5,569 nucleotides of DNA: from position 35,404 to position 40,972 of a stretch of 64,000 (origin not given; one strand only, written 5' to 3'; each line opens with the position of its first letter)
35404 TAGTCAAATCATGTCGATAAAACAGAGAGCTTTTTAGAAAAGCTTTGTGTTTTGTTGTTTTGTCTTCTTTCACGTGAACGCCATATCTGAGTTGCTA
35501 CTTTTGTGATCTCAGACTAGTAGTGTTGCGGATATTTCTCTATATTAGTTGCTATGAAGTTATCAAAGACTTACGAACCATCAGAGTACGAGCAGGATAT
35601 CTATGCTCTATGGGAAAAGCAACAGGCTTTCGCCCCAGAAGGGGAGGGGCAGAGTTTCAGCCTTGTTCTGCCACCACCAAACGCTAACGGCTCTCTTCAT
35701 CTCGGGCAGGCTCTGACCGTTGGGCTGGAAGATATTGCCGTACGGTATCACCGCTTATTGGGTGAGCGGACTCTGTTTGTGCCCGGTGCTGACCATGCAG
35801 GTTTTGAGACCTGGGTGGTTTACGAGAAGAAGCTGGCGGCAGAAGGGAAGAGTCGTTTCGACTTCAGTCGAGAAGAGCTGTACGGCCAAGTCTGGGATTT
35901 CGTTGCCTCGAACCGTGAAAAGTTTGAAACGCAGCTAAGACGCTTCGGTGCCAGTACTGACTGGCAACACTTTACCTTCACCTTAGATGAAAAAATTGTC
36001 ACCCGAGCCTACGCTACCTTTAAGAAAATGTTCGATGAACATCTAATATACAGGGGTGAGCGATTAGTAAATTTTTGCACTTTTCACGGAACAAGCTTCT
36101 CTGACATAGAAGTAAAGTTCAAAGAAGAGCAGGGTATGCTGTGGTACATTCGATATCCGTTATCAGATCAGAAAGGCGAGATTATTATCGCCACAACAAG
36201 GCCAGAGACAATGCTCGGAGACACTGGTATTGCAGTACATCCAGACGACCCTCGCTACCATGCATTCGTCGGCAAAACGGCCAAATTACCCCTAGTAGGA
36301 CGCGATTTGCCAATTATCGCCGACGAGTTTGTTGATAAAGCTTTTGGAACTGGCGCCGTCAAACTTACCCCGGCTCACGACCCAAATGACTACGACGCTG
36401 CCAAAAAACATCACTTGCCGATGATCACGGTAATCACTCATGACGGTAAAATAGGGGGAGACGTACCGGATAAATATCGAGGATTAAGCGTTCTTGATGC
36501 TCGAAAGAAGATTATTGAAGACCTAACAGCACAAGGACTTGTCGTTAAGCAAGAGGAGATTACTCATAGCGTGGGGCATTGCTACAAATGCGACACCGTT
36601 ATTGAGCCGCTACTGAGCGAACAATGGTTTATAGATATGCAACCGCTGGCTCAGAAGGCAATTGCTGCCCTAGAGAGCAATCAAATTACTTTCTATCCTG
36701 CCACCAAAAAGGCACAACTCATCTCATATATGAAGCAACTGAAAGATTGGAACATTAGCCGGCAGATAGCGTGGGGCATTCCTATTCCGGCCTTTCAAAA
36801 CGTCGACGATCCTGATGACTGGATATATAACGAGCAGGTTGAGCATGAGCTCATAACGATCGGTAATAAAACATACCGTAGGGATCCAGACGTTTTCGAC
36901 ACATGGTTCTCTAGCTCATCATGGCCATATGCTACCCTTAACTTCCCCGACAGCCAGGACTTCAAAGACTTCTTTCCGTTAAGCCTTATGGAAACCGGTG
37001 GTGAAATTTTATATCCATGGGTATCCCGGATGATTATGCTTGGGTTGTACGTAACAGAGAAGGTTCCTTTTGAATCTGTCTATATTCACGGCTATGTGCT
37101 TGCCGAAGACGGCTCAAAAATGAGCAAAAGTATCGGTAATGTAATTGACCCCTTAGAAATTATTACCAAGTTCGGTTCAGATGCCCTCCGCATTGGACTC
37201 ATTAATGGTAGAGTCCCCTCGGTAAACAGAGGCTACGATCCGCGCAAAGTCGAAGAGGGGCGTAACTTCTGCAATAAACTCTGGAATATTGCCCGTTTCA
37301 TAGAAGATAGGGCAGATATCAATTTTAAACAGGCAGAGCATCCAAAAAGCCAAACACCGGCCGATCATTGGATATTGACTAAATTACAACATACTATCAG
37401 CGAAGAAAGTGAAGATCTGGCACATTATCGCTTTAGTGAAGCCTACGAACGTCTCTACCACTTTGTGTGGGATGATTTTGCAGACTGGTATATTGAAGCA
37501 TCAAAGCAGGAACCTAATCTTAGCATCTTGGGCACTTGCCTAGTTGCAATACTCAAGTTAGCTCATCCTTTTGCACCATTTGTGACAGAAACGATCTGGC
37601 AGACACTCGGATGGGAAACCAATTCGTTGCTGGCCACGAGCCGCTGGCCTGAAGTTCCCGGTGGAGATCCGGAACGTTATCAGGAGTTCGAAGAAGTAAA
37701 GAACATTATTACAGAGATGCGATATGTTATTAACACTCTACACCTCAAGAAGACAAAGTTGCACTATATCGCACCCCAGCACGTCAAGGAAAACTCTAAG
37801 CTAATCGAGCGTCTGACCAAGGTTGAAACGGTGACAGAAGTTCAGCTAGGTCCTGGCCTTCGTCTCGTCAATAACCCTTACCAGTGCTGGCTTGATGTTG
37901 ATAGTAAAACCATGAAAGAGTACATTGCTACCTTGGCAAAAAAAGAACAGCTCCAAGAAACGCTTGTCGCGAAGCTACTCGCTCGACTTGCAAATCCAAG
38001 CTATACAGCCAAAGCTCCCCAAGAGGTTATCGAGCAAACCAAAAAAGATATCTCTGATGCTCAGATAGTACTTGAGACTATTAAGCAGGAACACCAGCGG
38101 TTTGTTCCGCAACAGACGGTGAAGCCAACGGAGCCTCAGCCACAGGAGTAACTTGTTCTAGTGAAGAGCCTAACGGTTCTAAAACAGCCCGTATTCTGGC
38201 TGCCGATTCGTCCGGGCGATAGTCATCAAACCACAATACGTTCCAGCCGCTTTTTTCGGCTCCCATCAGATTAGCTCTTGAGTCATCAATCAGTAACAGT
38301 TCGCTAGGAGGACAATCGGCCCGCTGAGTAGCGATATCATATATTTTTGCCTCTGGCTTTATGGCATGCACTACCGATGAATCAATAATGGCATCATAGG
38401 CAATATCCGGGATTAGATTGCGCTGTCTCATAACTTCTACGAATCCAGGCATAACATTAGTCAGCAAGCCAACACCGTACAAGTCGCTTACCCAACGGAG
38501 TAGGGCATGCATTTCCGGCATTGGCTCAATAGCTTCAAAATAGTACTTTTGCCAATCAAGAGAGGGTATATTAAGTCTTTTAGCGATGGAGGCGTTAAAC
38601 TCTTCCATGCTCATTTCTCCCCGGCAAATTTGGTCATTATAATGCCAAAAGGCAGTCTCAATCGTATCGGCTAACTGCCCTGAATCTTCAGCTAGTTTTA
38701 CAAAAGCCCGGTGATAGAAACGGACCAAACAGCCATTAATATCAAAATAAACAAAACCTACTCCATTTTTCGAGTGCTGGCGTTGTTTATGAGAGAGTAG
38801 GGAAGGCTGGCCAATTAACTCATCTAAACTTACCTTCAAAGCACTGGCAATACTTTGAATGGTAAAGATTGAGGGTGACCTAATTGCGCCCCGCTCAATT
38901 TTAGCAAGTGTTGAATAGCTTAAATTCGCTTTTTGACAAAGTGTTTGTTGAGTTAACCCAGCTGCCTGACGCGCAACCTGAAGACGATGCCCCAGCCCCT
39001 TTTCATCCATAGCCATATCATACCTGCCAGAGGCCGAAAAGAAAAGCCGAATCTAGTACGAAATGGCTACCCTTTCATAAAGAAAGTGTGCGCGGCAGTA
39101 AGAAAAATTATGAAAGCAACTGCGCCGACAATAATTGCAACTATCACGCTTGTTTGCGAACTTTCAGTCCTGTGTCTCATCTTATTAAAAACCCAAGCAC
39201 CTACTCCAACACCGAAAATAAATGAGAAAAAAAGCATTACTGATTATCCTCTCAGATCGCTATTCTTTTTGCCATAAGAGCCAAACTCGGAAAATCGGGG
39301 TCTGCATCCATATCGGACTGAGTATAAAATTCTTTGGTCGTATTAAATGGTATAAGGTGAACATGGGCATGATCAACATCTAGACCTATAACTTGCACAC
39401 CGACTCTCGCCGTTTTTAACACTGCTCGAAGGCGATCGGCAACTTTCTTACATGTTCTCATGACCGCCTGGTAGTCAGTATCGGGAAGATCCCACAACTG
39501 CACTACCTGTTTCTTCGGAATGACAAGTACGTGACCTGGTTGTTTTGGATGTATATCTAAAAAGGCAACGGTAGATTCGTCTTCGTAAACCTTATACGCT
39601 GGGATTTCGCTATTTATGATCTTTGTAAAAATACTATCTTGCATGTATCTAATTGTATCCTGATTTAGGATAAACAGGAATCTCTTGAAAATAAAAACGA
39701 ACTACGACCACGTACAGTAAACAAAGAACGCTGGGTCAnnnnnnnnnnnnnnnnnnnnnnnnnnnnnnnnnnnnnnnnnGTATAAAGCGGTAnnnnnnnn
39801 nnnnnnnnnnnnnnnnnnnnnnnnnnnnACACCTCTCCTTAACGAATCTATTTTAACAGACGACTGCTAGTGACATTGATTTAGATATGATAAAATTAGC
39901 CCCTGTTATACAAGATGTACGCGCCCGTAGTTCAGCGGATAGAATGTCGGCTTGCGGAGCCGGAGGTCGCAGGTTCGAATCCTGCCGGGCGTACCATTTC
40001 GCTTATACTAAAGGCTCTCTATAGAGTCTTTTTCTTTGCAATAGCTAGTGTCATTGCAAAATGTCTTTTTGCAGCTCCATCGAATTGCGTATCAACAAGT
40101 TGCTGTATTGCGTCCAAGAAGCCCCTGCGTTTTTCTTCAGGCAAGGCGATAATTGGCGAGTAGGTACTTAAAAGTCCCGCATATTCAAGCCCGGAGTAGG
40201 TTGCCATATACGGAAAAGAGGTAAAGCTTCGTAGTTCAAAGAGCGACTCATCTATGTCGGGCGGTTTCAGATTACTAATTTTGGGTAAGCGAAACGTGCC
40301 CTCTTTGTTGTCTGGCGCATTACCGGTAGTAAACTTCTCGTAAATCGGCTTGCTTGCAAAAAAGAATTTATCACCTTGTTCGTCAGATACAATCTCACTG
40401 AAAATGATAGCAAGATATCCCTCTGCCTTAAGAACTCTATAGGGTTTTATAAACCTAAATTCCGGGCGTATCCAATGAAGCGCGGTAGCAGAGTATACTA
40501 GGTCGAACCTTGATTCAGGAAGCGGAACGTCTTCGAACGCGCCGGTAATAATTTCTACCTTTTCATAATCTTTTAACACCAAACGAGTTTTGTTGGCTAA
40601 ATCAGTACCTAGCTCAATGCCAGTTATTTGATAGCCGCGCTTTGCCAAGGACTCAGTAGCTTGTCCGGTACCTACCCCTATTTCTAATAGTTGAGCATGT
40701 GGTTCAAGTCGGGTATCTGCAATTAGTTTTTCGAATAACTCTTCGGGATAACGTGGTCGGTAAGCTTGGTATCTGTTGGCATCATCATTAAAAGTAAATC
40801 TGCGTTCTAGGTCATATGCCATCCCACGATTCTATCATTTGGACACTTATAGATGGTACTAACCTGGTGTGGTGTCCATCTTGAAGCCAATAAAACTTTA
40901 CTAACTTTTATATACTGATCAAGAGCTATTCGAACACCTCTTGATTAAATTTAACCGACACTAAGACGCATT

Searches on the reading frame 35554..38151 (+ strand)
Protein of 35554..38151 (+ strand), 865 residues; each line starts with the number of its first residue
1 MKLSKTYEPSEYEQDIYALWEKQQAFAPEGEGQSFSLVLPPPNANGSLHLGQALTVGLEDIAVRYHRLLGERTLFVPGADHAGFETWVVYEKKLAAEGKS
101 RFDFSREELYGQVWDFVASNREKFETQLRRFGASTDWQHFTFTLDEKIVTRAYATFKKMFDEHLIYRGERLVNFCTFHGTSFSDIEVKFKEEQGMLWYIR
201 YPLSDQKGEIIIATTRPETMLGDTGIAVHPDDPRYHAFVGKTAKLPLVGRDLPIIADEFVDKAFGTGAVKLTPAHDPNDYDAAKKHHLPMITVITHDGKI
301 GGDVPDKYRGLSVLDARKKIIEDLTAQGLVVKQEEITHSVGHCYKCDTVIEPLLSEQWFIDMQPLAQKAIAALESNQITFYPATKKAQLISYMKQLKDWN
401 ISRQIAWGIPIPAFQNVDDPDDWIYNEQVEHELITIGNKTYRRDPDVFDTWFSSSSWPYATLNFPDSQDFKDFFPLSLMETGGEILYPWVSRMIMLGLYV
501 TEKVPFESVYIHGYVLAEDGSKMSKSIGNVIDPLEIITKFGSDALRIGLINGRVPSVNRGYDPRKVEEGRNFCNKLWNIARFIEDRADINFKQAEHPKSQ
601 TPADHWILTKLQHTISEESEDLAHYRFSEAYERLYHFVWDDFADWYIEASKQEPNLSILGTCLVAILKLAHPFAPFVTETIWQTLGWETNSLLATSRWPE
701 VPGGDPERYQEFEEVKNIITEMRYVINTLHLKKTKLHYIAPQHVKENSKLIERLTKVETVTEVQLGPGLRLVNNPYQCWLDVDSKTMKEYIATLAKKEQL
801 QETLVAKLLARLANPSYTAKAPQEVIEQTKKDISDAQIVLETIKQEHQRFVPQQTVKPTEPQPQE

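Call 28: search_protein_families(library=pfam, proteins=[window:35554-38151:+])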
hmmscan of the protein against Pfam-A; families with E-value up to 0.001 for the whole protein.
window:35554-38151:+ (865 aa): 6 families
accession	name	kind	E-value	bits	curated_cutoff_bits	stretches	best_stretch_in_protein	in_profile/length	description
PF00133.28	tRNA-synt_1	-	8.2e-113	377.7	22.7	1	16-552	2-405/414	tRNA synthetases class I (I, L, M and V)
PF08264.19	Anticodon_1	-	1.5e-31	109.7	25.1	1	604-734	1-141/148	Anticodon-binding domain of tRNA ligase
PF09334.17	tRNA-synt_1g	-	6.9e-22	78.2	20.1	2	342-562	168-367/391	tRNA synthetases class I (M)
PF13603.12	tRNA-synt_1_2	-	5.4e-13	49.3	25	1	238-298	84-144/185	Leucyl-tRNA synthetase, editing domain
PF10458.14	Val_tRNA-synt_C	-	9.8e-07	29.4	25.9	1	796-846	11-61/66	Valyl tRNA synthetase tRNA binding arm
PF01406.26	tRNA-synt_1e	-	8.8e-05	22.4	27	0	504-551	235-282/301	tRNA synthetases class I (C) catalytic domain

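Call 51: find_homologous_proteins(query=window:35554-38151:+, max_evalue=1e-100)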
Query window:35554-38151:+ (865 aa): 8000 proteins with E <= 1e-100 among 8000 candidates; the best 120 are listed.
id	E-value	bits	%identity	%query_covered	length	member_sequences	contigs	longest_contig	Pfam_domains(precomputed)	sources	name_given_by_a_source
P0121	0.0e+0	2023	100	100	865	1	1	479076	PF09334.18,PF08264.20,PF13603.13,PF00133.29,PF10458.15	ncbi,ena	-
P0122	0.0e+0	1475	71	100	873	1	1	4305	PF09334.18,PF08264.20,PF13603.13,PF00133.29,PF10458.15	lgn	-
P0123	0.0e+0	1464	69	100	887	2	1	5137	PF09334.18,PF01406.26,PF08264.20,PF13603.13,PF00133.29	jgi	jgi:valyl-tRNA synthetase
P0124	0.0e+0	1462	70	100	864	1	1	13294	PF09334.18,PF08264.20,PF13603.13,PF00133.29,PF10458.15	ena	-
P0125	0.0e+0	1435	69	100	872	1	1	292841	PF09334.18,PF08264.20,PF13603.13,PF00133.29,PF10458.15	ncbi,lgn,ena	-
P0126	0.0e+0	1428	68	99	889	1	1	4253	PF09334.18,PF08264.20,PF13603.13,PF00133.29,PF10458.15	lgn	-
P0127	0.0e+0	1414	68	100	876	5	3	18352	PF09334.18,PF08264.20,PF13603.13,PF00133.29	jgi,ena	jgi:valyl-tRNA synthetase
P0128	0.0e+0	1413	69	99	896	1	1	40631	PF09334.18,PF01406.26,PF08264.20,PF13603.13,PF00133.29,PF10458.15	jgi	jgi:valyl-tRNA synthetase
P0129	0.0e+0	1413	68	100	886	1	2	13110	PF09334.18,PF01406.26,PF08264.20,PF13603.13,PF00133.29,PF10458.15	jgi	jgi:valyl-tRNA synthetase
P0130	0.0e+0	1412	67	99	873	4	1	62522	PF09334.18,PF01406.26,PF08264.20,PF13603.13,PF00133.29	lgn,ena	-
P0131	0.0e+0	1404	68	100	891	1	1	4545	PF09334.18,PF08264.20,PF13603.13,PF00133.29,PF10458.15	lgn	-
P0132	0.0e+0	1366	66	100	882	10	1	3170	PF09334.18,PF08264.20,PF13603.13,PF00133.29,PF10458.15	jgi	jgi:valyl-tRNA synthetase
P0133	0.0e+0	1357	65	100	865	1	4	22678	PF09334.18,PF01406.26,PF08264.20,PF13603.13,PF00133.29,PF10458.15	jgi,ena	jgi:valyl-tRNA synthetase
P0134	0.0e+0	1352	66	98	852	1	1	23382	PF09334.18,PF08264.20,PF13603.13,PF00133.29,PF10458.15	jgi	jgi:valyl-tRNA synthetase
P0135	0.0e+0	1349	66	98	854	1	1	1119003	PF09334.18,PF08264.20,PF13603.13,PF00133.29,PF10458.15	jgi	jgi:valyl-tRNA synthetase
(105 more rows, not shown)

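Call 63: find_encoding_contigs(protein=P0125, flank=10000, max_places=2)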
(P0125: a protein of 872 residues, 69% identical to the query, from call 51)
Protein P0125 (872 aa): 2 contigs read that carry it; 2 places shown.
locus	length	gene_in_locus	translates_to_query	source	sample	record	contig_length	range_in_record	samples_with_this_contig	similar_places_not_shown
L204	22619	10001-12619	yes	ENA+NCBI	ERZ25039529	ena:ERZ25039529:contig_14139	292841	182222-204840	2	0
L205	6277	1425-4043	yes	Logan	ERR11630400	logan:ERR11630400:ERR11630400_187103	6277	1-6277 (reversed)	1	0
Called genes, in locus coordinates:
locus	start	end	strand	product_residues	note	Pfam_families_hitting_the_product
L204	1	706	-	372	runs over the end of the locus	PF00512:HisKA, PF02518:HATPase_c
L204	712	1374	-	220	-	PF00072:Response_reg, PF00486:Trans_reg_C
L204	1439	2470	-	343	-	PF01380:SIS (weak), PF10432:bact-PGI_C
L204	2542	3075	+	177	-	-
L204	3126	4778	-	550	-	PF00118:Cpn60_TCP1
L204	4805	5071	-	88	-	PF00166:Cpn10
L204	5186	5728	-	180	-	-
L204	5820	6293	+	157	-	-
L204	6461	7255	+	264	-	PF19420:DDAH_eukar, PF02274:ADI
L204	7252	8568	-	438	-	PF08245:Mur_ligase_M, PF02875:Mur_ligase_C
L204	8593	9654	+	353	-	PF02543:Carbam_trans_N (faint), PF00814:TsaD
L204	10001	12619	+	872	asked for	PF00133:tRNA-synt_1, PF09334:tRNA-synt_1g, PF13603:tRNA-synt_1_2, PF09334:tRNA-synt_1g, PF08264:Anticodon_1, PF10458:Val_tRNA-synt_C (faint)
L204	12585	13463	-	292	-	PF01381:HTH_3, PF13443:HTH_26, PF13560:HTH_31, PF00702:Hydrolase, PF13419:HAD_2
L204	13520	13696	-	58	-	-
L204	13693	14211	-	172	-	PF11969:DcpS_C, PF01230:HIT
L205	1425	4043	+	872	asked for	PF00133:tRNA-synt_1, PF09334:tRNA-synt_1g, PF13603:tRNA-synt_1_2, PF09334:tRNA-synt_1g, PF08264:Anticodon_1, PF10458:Val_tRNA-synt_C (faint)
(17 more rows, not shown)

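Call 64: find_encoding_contigs(protein=P0130, flank=10000, max_places=2)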
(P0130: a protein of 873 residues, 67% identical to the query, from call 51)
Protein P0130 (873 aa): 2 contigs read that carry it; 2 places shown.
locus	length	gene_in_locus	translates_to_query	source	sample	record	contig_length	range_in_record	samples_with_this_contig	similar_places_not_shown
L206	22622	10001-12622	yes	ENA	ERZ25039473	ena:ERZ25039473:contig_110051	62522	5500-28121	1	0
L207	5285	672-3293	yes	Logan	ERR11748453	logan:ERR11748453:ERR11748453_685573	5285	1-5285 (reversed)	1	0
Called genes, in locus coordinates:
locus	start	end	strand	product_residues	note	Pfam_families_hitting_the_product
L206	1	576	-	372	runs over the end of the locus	PF00512:HisKA, PF02518:HATPase_c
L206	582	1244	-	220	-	PF00072:Response_reg, PF00486:Trans_reg_C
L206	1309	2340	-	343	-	PF10432:bact-PGI_C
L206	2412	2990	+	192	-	-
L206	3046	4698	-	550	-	PF00118:Cpn60_TCP1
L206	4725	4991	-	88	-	PF00166:Cpn10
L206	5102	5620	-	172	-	-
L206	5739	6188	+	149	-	-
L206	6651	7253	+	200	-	PF02274:ADI (weak), PF19420:DDAH_eukar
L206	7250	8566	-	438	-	PF08245:Mur_ligase_M, PF02875:Mur_ligase_C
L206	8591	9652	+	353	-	PF02543:Carbam_trans_N (faint), PF00814:TsaD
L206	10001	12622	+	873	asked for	PF00133:tRNA-synt_1, PF01406:tRNA-synt_1e (faint), PF09334:tRNA-synt_1g, PF13603:tRNA-synt_1_2, PF09334:tRNA-synt_1g (weak), PF08264:Anticodon_1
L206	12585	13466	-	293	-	PF01381:HTH_3, PF13443:HTH_26 (weak), PF13560:HTH_31, PF00702:Hydrolase, PF13419:HAD_2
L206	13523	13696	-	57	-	-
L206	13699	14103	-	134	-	PF11969:DcpS_C, PF01230:HIT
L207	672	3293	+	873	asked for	PF00133:tRNA-synt_1, PF01406:tRNA-synt_1e (faint), PF09334:tRNA-synt_1g, PF13603:tRNA-synt_1_2, PF09334:tRNA-synt_1g (weak), PF08264:Anticodon_1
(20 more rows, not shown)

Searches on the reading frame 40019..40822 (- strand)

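Call 28: search_protein_families(library=pfam, proteins=[window:40019-40822:-])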
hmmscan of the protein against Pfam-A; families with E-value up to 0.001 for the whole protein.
window:40019-40822:- (267 aa): 7 families
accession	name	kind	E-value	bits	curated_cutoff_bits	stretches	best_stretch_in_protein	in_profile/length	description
PF08241.18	Methyltransf_11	-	6.6e-17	62.4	21.2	1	46-139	1-95/95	Methyltransferase domain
PF13649.12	Methyltransf_25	-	5.1e-13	50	27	1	46-135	2-97/97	Methyltransferase domain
PF00398.26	RrnaAD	-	1.7e-08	34.4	24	1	30-103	19-92/263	Ribosomal RNA adenine dimethylase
PF08242.18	Methyltransf_12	-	8.5e-08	33.3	30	1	46-136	1-97/98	Methyltransferase domain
PF13489.12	Methyltransf_23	-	1.3e-06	28.6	27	1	18-119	1-95/164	Methyltransferase domain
PF13847.12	Methyltransf_31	-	2.9e-05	24.2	27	1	41-140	3-110/145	Methyltransferase domain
PF02353.26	CMAS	-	0.00037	20.4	27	1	33-139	54-164/273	Mycolic acid cyclopropane synthetase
